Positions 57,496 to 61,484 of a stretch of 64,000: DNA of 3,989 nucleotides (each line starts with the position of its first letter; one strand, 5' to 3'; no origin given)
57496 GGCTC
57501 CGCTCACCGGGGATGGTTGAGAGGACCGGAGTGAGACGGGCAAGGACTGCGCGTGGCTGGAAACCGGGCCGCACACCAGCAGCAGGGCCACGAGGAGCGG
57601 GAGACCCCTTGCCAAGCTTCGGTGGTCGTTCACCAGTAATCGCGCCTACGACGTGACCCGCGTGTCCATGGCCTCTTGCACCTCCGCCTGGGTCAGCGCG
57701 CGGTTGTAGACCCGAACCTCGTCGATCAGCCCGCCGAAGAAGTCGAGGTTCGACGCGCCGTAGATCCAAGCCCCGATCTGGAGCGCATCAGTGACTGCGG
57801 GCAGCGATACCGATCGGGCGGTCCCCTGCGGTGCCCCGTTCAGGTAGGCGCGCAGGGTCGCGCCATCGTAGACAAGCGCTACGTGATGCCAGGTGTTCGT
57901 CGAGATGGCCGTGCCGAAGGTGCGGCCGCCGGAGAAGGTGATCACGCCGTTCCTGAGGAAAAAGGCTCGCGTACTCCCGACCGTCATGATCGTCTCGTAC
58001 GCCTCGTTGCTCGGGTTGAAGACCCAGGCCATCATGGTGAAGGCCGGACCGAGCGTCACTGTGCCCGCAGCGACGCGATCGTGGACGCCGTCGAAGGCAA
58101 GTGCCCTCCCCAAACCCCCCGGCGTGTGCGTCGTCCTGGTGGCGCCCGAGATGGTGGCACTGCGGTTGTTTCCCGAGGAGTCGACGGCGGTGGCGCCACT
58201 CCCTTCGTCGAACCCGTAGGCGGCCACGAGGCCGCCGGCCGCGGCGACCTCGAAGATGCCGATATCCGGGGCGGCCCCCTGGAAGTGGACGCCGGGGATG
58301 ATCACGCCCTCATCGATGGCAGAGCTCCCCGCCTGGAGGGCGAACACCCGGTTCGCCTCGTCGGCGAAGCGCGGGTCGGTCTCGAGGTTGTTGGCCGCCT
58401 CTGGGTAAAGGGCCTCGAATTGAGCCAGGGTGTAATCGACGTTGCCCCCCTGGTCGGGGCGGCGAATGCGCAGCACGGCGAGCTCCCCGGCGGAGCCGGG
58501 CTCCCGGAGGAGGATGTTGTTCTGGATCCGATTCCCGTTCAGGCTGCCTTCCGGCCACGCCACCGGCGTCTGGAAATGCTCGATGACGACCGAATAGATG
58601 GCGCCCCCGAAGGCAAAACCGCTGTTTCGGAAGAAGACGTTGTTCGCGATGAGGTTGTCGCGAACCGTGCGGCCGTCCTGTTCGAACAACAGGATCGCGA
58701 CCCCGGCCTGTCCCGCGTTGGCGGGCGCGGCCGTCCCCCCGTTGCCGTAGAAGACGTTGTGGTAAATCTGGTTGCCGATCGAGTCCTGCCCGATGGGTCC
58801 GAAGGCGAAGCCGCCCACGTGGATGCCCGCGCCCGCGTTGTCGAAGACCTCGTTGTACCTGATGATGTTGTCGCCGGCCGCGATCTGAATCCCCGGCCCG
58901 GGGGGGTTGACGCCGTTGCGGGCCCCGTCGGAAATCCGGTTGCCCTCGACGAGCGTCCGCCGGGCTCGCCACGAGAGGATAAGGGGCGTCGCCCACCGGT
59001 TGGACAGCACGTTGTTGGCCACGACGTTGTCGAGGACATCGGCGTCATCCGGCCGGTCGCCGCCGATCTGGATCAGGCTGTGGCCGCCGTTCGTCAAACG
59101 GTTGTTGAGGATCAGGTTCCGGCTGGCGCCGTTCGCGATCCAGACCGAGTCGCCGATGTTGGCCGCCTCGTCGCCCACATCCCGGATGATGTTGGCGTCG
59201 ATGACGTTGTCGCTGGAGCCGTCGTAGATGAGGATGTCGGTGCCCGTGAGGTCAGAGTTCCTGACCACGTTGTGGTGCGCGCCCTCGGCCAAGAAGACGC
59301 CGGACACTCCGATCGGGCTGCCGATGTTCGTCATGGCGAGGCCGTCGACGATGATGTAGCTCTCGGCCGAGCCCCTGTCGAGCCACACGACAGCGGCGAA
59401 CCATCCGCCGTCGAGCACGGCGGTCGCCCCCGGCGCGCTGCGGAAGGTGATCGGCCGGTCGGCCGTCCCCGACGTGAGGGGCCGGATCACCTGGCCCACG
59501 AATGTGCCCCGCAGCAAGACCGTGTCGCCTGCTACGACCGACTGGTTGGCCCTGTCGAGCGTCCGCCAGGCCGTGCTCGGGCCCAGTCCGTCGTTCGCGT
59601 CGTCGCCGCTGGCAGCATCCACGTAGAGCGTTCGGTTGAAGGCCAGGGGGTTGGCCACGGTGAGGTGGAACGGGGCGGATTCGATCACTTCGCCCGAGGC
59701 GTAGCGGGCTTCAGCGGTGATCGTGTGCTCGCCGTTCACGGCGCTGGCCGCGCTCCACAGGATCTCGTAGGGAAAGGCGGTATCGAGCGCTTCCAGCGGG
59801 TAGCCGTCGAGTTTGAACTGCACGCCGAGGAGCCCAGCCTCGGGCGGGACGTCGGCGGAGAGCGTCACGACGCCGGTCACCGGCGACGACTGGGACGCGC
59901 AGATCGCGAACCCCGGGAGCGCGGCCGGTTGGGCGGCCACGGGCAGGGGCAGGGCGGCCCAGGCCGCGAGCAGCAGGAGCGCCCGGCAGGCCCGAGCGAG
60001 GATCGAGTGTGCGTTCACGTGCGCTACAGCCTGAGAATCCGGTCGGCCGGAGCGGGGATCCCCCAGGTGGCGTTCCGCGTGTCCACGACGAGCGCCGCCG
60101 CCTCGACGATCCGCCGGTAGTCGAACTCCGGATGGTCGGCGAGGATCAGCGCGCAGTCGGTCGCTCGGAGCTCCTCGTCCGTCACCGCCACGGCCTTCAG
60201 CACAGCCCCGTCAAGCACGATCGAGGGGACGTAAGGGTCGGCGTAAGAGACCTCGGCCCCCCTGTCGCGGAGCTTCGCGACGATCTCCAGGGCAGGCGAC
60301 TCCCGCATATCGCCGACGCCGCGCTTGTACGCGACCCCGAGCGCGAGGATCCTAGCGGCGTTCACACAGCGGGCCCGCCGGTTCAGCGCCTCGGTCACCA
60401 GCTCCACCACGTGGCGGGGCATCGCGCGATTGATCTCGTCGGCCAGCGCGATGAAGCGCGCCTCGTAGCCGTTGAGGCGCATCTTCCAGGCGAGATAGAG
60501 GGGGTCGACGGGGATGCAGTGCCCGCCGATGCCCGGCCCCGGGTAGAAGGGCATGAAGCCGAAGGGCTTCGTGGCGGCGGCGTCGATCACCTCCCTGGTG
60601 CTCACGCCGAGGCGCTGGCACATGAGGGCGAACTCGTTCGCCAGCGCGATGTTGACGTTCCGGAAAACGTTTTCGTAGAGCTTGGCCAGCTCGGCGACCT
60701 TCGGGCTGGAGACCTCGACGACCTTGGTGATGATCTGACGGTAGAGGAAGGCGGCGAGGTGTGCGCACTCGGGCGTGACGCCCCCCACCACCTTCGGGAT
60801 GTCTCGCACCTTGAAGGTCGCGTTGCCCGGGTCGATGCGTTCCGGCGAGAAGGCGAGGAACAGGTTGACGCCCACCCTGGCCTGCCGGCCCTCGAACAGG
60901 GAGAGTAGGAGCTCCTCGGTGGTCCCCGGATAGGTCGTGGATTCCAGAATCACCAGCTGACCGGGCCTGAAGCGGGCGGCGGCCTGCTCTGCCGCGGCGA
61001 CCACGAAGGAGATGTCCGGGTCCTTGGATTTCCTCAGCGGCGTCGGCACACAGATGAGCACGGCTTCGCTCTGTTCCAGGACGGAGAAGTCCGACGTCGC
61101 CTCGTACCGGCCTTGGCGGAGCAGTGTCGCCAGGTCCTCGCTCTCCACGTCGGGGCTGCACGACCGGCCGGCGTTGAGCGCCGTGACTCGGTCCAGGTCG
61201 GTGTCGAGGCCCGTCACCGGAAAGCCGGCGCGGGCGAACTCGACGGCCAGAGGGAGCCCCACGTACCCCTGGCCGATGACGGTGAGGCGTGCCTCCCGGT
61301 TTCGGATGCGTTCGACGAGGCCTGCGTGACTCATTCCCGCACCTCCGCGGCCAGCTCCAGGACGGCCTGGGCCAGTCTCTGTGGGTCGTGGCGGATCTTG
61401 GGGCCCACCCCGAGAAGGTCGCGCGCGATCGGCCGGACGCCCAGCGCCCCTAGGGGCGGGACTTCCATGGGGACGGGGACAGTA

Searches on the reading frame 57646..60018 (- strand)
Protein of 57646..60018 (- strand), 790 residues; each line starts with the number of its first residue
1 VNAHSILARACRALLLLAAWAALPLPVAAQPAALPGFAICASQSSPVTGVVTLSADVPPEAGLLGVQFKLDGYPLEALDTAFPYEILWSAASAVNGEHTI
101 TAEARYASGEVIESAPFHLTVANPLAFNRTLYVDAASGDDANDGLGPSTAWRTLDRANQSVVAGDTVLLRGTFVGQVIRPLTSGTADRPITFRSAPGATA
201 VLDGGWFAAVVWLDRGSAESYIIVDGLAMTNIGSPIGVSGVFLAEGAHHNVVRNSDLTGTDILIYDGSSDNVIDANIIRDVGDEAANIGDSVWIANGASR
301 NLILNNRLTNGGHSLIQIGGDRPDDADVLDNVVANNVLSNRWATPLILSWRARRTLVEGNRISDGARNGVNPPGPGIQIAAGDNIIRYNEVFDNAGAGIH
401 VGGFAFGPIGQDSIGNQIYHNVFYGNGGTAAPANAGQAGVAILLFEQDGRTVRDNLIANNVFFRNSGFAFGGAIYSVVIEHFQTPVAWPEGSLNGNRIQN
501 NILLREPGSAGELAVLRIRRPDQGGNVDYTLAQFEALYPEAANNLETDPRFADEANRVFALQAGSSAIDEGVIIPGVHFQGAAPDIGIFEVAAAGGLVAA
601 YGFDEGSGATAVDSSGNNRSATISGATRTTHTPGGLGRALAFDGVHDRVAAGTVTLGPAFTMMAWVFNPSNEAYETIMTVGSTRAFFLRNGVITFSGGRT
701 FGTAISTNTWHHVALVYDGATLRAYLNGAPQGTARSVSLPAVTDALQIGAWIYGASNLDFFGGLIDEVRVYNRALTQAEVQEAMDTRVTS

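Call 80: search_protein_families(library=pfam, proteins=[window:57646-60018:-], max_evalue=0.00001)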
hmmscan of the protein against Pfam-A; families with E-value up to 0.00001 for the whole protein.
window:57646-60018:- (790 aa): 3 families
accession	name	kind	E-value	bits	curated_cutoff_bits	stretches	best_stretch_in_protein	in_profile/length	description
PF13385.13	Laminin_G_3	-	3.8e-21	76.2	27.6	1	646-781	4-151/151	Concanavalin A-like lectin/glucanases superfamily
PF13229.12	Beta_helix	-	7.1e-12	45.7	25.9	1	297-440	30-140/158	Right handed beta helix region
PF05048.19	NosD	-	4.4e-07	30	23.6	1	245-430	22-176/212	Periplasmic copper-binding protein (NosD)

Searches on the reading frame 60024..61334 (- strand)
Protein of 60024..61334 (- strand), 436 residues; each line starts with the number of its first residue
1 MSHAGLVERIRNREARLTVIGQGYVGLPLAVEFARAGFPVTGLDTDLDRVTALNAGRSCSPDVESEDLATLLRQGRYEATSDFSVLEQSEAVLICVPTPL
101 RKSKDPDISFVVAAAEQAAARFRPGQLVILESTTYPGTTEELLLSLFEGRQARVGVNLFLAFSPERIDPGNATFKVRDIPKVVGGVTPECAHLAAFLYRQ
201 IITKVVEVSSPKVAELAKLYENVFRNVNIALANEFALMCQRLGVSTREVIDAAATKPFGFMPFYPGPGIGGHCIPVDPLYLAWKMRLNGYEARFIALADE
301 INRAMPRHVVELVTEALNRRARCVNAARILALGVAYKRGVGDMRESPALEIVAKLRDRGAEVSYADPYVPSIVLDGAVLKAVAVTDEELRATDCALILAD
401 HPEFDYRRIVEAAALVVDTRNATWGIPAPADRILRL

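Call 80: search_protein_families(library=pfam, proteins=[window:60024-61334:-], max_evalue=0.00001)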
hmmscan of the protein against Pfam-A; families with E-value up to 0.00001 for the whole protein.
window:60024-61334:- (436 aa): 3 families
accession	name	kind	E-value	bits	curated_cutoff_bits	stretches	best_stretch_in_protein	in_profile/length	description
PF03721.20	UDPG_MGDP_dh_N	-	9.2e-40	136.6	27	1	16-192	2-181/187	UDP-glucose/GDP-mannose dehydrogenase family, NAD binding domain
PF00984.24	UDPG_MGDP_dh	-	6.6e-30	103.5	25.4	1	213-303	2-93/94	UDP-glucose/GDP-mannose dehydrogenase family, central domain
PF03720.21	UDPG_MGDP_dh_C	-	4.3e-21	75.7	30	1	331-422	2-100/103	UDP-glucose/GDP-mannose dehydrogenase family, UDP binding domain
